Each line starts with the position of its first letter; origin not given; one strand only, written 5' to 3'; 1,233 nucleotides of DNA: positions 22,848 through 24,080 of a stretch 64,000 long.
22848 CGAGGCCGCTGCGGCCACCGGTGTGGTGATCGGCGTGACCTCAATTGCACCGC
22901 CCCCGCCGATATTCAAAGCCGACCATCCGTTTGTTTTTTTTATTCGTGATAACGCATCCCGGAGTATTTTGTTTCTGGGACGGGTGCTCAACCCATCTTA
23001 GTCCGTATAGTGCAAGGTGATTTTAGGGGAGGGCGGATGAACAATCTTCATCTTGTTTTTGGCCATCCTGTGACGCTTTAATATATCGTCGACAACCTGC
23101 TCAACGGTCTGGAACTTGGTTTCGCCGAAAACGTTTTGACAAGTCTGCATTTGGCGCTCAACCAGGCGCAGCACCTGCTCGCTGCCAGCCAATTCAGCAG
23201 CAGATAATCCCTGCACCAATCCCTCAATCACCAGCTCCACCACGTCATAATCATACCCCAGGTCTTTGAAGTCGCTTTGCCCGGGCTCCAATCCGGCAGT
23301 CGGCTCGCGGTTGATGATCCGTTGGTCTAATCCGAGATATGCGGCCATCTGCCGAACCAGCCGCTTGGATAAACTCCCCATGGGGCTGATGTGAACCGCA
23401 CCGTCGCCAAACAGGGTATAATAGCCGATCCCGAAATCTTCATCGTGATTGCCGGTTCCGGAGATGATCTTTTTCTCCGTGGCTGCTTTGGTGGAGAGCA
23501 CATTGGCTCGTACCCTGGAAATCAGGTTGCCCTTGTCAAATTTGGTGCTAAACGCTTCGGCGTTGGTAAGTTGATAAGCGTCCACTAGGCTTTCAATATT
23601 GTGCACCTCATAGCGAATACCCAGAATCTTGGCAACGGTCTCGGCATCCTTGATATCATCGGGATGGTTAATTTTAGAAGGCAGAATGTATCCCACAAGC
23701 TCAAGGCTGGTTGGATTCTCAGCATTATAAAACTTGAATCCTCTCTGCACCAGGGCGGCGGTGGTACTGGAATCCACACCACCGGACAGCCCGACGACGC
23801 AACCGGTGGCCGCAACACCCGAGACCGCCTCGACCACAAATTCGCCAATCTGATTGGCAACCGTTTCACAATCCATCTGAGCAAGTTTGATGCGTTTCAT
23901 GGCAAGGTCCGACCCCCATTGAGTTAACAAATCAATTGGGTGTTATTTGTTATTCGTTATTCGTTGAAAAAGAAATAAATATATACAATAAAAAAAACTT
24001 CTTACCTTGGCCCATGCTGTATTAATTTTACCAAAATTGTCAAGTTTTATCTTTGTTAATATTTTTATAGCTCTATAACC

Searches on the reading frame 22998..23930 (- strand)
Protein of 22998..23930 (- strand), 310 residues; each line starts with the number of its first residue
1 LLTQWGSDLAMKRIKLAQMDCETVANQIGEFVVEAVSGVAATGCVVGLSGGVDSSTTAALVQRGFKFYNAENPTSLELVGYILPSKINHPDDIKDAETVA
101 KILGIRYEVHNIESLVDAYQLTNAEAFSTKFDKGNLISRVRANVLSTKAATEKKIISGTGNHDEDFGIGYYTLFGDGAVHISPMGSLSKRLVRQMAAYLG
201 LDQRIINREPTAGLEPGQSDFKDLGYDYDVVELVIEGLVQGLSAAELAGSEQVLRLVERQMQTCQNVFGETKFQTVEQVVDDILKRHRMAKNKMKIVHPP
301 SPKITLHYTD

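Call 12: search_protein_families(library=pfam, proteins=[window:22998-23930:-])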
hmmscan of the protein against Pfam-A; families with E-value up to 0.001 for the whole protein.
window:22998-23930:- (310 aa): 3 families
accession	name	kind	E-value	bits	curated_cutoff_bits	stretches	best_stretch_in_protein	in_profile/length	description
PF02540.23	NAD_synthase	-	7.2e-51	173.1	21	1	26-254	3-221/242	NAD synthase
PF03054.22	tRNA_Me_trans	-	1.8e-08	34.7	20.6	1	45-134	4-91/202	tRNA methyl transferase HUP domain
PF00733.27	Asn_synthase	-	0.00063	19.9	21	0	46-110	22-74/354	Asparagine synthase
